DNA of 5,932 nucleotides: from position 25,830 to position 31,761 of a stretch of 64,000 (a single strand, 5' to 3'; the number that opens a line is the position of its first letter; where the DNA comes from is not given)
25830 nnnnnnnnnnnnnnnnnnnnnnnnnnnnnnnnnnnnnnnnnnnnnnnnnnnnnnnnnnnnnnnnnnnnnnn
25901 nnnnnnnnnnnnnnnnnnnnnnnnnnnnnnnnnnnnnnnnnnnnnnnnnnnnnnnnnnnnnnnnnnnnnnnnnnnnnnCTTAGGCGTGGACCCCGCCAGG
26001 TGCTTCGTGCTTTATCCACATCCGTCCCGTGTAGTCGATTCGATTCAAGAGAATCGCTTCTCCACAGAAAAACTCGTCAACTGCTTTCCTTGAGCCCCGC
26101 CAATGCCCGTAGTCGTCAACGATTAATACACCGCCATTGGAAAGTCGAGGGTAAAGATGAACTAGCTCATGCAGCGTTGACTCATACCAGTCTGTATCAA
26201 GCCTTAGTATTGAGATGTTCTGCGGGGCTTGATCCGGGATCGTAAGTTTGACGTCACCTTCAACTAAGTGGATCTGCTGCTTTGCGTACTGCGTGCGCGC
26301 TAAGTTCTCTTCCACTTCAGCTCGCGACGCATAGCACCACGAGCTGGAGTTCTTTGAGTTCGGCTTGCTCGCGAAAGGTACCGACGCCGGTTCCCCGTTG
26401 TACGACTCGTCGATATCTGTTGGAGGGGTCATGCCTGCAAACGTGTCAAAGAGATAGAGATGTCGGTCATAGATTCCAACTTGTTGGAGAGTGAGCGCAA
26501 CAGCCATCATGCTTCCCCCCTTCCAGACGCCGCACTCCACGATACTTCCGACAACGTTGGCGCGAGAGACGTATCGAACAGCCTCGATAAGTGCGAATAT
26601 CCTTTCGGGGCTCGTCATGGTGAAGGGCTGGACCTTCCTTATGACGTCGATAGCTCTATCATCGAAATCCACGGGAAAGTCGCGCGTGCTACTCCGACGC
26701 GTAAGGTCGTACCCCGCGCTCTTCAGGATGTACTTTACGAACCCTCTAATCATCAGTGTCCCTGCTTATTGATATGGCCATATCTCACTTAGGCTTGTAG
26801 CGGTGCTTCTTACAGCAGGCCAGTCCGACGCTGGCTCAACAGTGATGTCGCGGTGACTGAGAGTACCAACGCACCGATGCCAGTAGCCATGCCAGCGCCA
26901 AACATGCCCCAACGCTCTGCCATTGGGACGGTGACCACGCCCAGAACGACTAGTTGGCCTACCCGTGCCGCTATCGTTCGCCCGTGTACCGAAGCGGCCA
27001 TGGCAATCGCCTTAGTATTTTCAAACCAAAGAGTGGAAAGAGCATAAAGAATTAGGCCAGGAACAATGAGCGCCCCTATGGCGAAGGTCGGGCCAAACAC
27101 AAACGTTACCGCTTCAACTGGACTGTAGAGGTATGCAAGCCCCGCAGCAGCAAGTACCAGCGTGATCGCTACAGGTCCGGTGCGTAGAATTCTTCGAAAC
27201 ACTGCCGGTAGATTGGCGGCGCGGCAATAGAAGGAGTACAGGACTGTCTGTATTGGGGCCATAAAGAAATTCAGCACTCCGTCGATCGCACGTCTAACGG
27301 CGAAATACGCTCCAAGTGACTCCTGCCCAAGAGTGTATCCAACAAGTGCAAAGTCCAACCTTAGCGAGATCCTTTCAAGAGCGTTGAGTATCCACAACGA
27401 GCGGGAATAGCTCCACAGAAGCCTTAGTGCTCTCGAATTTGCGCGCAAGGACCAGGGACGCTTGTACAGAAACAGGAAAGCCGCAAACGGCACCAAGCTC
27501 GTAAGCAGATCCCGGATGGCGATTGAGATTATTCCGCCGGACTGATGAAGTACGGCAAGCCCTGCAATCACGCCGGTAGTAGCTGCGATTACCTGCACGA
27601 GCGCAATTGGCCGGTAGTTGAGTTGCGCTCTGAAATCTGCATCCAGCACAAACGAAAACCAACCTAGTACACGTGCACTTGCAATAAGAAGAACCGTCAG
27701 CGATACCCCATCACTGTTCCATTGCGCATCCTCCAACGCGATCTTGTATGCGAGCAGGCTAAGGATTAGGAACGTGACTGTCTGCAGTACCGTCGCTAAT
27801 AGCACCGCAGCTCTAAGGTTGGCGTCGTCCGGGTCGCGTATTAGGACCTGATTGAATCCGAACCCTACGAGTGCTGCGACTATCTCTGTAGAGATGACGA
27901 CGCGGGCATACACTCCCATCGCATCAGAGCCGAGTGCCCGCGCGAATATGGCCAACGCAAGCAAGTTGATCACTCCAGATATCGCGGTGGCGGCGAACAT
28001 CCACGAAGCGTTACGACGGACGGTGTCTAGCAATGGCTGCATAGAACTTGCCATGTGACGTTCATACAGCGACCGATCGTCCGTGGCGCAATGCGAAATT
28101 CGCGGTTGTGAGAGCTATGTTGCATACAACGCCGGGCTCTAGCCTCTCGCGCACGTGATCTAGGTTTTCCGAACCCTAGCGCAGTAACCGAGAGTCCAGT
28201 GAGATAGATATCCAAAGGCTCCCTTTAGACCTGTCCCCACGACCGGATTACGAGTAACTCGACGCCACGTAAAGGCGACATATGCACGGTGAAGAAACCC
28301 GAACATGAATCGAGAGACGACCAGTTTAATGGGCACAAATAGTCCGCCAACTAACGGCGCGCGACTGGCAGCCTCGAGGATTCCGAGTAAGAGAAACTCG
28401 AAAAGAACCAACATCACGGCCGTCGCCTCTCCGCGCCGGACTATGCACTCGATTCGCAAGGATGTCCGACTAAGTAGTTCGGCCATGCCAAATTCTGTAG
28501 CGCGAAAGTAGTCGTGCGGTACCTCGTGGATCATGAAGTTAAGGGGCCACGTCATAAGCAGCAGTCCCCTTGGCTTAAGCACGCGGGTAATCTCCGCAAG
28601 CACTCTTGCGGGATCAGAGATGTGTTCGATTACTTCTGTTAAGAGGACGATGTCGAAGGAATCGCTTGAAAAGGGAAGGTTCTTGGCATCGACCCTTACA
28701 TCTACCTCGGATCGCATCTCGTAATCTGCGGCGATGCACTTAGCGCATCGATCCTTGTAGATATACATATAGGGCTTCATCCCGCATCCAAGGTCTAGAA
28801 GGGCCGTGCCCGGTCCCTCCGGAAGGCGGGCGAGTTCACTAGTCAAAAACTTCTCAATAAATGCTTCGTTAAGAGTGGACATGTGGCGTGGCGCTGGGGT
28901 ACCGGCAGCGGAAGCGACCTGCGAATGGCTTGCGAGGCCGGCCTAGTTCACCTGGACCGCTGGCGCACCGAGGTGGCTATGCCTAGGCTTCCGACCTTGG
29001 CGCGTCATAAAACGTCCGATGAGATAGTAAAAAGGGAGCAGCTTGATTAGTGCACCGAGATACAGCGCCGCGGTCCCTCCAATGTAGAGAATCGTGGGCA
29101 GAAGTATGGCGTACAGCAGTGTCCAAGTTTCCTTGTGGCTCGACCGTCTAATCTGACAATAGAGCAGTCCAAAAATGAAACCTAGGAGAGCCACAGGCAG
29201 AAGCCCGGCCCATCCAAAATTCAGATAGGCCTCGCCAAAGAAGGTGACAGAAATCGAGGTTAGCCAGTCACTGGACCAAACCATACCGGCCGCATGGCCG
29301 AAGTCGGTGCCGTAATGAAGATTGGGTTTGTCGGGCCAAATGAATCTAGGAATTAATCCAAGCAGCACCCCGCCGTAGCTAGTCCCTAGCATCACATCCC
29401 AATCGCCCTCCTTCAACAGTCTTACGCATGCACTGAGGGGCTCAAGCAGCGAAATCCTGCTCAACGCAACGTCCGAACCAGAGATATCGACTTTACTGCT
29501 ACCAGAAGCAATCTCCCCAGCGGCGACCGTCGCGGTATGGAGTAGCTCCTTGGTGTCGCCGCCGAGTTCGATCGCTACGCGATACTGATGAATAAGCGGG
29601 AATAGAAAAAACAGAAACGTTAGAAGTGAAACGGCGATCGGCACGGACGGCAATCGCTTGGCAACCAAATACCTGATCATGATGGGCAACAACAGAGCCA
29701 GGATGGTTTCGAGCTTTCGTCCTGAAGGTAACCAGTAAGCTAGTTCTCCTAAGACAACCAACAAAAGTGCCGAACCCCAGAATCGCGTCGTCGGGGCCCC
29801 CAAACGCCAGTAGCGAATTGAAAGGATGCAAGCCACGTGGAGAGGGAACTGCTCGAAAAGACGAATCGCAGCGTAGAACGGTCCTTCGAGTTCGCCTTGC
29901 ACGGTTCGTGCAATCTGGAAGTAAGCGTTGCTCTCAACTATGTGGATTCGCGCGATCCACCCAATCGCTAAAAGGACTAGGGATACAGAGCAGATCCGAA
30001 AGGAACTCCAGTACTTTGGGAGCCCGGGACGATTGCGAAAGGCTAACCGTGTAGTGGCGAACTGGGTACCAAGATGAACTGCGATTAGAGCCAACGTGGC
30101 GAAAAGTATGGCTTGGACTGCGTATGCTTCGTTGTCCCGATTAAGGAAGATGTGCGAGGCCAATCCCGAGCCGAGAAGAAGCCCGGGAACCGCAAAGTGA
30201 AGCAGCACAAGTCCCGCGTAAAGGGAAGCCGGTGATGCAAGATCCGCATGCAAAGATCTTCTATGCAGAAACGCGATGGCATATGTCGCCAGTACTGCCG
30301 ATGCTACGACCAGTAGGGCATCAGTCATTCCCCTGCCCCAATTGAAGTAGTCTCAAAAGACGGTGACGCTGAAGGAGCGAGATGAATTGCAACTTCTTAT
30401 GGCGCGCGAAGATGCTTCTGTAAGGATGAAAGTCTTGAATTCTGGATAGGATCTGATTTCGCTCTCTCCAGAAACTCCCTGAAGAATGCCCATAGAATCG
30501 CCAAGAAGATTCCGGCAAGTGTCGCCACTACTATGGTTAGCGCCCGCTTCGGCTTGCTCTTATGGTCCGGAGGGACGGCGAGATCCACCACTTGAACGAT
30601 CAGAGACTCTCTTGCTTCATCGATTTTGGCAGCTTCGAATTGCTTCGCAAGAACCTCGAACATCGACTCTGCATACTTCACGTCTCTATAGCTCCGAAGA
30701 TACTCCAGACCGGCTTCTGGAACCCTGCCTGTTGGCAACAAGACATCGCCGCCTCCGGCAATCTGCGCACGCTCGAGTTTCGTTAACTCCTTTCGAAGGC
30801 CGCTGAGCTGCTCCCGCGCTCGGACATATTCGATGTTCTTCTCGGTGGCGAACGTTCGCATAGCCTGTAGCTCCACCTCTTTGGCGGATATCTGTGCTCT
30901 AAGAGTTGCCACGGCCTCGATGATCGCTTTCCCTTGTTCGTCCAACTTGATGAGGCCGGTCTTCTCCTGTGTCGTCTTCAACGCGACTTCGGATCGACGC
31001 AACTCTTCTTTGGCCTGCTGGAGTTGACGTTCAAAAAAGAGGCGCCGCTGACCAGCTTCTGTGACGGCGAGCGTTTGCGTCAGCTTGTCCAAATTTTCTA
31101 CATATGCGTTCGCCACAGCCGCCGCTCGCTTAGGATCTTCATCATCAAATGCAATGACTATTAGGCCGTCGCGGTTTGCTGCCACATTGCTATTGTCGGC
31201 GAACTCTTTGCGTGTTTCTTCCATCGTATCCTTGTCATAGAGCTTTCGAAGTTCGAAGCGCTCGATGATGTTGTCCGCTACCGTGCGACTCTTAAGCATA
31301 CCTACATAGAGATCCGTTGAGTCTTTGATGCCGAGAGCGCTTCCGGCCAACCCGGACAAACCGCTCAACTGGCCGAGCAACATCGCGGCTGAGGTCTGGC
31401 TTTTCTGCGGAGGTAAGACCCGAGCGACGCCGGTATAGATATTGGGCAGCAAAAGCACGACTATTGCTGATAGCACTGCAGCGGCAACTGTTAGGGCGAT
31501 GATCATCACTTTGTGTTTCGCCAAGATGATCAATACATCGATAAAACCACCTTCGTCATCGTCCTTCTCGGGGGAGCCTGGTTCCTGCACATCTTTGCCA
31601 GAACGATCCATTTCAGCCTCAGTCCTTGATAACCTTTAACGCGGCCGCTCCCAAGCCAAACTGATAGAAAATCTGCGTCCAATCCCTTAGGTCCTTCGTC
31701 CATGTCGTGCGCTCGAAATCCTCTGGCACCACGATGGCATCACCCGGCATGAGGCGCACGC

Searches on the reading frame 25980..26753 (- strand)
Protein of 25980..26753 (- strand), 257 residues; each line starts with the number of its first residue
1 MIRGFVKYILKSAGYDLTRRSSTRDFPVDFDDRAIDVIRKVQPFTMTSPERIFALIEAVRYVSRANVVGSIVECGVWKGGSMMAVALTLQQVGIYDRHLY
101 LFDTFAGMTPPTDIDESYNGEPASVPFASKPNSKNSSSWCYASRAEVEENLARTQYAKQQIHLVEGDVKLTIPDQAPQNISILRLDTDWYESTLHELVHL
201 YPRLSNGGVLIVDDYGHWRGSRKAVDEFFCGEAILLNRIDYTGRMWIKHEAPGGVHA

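Call 53: search_protein_families(library=pfam, proteins=[window:25980-26753:-], max_evalue=0.0001)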
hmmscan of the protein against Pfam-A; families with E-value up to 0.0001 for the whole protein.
window:25980-26753:- (257 aa): 2 families
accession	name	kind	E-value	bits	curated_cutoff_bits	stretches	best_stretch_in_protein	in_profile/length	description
PF05711.17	TylF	-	3.3e-43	148.3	23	1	23-247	47-263/264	Macrocin-O-methyltransferase (TylF)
PF13578.12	Methyltransf_24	-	2.3e-13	51.3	26.3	1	72-215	1-105/105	Methyltransferase domain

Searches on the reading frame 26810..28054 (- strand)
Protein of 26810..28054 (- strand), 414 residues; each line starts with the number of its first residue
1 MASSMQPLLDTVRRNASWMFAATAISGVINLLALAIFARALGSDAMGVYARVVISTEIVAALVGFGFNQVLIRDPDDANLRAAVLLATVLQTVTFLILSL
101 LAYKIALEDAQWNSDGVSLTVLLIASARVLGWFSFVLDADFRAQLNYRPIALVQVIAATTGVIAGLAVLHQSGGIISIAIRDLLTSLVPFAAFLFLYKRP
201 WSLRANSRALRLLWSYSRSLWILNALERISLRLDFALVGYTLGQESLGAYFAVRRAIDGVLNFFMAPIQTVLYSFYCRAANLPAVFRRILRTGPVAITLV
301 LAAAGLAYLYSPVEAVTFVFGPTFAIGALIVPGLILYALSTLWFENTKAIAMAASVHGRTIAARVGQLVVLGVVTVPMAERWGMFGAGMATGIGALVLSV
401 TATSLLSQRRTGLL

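Call 10: search_protein_families(library=pfam, proteins=[window:26810-28054:-], max_evalue=0.01)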
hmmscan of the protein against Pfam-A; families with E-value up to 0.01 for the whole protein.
window:26810-28054:- (414 aa): 2 families
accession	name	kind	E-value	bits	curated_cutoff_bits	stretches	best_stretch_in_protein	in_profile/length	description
PF13440.11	Polysacc_synt_3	-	4.4e-23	82.4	23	1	36-321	1-285/293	Polysaccharide biosynthesis protein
PF01943.22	Polysacc_synt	-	2.4e-09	37.4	28.2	1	13-273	2-267/274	Polysaccharide biosynthesis protein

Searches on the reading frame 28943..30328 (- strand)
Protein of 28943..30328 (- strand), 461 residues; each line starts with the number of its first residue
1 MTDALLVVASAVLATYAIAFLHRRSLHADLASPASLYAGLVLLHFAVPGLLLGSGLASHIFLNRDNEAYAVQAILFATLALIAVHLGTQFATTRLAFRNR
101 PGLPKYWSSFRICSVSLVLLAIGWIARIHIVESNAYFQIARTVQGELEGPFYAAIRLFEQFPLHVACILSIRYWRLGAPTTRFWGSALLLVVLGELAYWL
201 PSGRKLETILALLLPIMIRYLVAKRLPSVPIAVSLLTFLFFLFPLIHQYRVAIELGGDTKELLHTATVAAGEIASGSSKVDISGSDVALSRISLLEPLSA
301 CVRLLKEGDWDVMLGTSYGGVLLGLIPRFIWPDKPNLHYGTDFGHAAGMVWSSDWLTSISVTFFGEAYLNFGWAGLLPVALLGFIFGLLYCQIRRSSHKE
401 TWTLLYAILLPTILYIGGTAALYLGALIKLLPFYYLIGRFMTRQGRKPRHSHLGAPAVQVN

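Call 10: search_protein_families(library=pfam, proteins=[window:28943-30328:-], max_evalue=0.01)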
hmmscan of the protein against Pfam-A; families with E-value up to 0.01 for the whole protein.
window:28943-30328:- (461 aa): 2 families
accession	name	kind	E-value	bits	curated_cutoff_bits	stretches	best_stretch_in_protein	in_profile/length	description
PF01901.21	O_anti_polymase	-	8.3e-05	22.5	24.2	1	357-411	263-316/335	Putative O-antigen polymerase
PF14296.11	O-ag_pol_Wzy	-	0.00043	19.5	26.6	1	363-410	382-427/468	O-antigen polysaccharide polymerase Wzy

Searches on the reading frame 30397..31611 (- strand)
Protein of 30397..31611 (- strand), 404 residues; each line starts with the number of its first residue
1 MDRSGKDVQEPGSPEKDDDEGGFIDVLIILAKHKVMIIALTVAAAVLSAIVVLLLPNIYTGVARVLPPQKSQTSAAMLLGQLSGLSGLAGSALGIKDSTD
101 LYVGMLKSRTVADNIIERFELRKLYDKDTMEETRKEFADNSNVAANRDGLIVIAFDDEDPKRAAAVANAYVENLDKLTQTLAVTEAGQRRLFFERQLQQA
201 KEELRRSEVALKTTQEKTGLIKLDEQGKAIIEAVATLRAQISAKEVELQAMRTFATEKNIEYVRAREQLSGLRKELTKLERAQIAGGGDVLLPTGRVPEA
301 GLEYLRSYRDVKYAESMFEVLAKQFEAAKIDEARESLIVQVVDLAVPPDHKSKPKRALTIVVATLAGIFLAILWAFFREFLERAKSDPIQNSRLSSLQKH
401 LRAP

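Call 10: search_protein_families(library=pfam, proteins=[window:30397-31611:-], max_evalue=0.01)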
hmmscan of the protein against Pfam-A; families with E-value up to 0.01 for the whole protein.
window:30397-31611:- (404 aa): 2 families
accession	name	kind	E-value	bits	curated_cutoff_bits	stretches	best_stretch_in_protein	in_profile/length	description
PF13807.11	GNVR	-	1.3e-12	47.9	27.7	1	303-380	5-82/82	G-rich domain on putative tyrosine kinase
PF02706.20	Wzz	-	2.7e-11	44.1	25.5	1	26-117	8-89/91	Chain length determinant protein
